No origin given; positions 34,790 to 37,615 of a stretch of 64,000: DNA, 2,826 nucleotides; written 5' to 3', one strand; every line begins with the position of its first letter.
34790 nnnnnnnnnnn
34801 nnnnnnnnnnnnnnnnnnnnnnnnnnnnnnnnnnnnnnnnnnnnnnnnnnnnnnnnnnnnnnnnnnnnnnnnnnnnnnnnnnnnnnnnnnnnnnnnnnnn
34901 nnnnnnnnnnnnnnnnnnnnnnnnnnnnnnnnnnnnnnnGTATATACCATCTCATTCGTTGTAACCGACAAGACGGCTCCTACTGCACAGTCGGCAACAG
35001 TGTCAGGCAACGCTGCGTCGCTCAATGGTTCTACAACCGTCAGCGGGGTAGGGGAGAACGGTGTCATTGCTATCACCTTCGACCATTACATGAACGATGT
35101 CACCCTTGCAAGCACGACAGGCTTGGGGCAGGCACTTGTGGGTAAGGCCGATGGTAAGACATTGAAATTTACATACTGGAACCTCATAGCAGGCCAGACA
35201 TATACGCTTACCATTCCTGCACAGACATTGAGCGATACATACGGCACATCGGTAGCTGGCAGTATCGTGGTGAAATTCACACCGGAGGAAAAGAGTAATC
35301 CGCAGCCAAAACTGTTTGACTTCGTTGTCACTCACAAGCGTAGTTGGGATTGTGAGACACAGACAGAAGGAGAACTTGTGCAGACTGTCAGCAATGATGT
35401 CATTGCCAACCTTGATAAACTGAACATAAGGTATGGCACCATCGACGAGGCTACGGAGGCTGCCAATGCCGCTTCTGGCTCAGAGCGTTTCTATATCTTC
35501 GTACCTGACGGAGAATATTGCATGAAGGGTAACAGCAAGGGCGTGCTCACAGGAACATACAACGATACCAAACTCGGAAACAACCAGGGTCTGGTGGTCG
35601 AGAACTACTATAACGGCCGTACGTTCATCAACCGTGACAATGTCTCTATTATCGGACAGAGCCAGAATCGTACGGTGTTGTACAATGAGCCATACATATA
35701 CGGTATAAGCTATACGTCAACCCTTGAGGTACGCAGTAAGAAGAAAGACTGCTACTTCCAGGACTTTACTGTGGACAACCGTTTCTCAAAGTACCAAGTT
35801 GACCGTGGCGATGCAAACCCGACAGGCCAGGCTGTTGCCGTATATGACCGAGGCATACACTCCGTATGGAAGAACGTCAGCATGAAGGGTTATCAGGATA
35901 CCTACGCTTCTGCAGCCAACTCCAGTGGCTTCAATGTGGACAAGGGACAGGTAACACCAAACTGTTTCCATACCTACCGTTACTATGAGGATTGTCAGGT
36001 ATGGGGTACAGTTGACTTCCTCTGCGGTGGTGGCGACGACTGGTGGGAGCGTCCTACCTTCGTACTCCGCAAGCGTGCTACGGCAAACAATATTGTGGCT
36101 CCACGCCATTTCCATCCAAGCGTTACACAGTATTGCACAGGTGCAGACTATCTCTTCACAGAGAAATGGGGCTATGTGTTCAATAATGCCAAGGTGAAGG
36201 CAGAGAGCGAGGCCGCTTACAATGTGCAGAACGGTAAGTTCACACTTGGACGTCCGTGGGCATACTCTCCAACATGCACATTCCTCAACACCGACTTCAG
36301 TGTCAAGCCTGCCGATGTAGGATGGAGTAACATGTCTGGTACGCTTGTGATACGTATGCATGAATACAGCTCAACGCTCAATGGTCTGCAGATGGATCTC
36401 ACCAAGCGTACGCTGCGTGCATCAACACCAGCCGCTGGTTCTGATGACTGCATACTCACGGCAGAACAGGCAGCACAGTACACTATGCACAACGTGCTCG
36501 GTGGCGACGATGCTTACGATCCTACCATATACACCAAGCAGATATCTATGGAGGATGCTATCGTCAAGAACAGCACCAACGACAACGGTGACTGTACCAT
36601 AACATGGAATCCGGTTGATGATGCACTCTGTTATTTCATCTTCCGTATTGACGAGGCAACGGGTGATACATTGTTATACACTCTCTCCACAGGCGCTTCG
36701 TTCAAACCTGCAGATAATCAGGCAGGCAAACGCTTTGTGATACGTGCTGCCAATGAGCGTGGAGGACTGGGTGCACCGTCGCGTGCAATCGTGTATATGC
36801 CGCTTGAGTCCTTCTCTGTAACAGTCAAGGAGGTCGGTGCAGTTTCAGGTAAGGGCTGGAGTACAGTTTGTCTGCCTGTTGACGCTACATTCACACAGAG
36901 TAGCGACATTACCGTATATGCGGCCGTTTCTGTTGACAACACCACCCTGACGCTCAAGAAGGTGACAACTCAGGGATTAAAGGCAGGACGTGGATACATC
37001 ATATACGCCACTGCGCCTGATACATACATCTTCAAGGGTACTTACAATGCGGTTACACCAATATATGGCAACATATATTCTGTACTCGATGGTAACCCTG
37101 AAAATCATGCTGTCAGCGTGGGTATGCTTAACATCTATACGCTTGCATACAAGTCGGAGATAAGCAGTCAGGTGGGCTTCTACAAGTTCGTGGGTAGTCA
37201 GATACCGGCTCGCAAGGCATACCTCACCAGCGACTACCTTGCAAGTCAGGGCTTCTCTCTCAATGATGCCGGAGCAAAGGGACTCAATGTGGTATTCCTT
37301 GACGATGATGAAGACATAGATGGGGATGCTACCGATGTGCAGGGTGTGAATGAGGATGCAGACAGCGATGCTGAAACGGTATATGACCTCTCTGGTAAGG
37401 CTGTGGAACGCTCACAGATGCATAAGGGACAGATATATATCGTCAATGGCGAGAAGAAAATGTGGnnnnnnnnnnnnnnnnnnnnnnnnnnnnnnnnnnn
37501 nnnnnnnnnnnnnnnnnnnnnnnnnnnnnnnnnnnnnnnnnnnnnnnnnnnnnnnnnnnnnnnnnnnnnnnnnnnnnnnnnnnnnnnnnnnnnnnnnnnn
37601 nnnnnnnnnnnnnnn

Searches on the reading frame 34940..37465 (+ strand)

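Call 48: search_protein_families(library=ncbifam, proteins=[window:34940-37465:+], max_evalue=0.1)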
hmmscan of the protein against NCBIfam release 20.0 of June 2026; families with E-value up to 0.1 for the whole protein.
window:34940-37465:+ (842 aa): 1 family
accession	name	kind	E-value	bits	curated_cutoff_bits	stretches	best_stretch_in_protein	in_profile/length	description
NF041896.1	pecestase_PemA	equivalog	2e-10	40.1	700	1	221-461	65-286/365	pectinesterase PemA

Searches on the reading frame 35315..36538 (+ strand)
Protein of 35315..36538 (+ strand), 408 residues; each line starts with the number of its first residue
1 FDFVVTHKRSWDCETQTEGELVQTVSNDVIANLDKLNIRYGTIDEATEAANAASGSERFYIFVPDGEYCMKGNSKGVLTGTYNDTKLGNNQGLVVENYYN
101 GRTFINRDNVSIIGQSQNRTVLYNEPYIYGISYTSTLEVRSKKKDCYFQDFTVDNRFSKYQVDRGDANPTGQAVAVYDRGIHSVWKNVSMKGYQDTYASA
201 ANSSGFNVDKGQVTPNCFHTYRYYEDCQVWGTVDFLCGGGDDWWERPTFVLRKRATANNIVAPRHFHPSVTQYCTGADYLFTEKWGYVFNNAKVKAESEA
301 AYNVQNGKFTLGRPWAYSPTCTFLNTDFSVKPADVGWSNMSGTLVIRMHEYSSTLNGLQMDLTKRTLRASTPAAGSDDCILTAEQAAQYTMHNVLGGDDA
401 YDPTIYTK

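Call 12: search_solved_structures(query=window:35315-36538:+, max_evalue=0.01, show_alignments=2)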
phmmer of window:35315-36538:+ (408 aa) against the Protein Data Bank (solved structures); distinct sequences matched with E-value up to 0.01: 6.
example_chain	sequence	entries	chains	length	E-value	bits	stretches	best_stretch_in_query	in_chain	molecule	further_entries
8tne_A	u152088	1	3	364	2.7e-13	52.7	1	95-337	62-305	Pectinesterase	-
1qjv_A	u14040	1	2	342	1.6e-11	46.9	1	94-341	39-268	PECTIN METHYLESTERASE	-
2ntb_A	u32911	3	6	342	2.6e-11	46.2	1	94-338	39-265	Pectinesterase A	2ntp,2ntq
2nsp_A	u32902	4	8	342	2.3e-10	43.1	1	94-338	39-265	Pectinesterase A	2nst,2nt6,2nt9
3uw0_A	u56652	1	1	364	8.3e-08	34.6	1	113-343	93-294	pectinesterase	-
8tms_A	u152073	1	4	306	5e-07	32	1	163-255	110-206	Pectinesterase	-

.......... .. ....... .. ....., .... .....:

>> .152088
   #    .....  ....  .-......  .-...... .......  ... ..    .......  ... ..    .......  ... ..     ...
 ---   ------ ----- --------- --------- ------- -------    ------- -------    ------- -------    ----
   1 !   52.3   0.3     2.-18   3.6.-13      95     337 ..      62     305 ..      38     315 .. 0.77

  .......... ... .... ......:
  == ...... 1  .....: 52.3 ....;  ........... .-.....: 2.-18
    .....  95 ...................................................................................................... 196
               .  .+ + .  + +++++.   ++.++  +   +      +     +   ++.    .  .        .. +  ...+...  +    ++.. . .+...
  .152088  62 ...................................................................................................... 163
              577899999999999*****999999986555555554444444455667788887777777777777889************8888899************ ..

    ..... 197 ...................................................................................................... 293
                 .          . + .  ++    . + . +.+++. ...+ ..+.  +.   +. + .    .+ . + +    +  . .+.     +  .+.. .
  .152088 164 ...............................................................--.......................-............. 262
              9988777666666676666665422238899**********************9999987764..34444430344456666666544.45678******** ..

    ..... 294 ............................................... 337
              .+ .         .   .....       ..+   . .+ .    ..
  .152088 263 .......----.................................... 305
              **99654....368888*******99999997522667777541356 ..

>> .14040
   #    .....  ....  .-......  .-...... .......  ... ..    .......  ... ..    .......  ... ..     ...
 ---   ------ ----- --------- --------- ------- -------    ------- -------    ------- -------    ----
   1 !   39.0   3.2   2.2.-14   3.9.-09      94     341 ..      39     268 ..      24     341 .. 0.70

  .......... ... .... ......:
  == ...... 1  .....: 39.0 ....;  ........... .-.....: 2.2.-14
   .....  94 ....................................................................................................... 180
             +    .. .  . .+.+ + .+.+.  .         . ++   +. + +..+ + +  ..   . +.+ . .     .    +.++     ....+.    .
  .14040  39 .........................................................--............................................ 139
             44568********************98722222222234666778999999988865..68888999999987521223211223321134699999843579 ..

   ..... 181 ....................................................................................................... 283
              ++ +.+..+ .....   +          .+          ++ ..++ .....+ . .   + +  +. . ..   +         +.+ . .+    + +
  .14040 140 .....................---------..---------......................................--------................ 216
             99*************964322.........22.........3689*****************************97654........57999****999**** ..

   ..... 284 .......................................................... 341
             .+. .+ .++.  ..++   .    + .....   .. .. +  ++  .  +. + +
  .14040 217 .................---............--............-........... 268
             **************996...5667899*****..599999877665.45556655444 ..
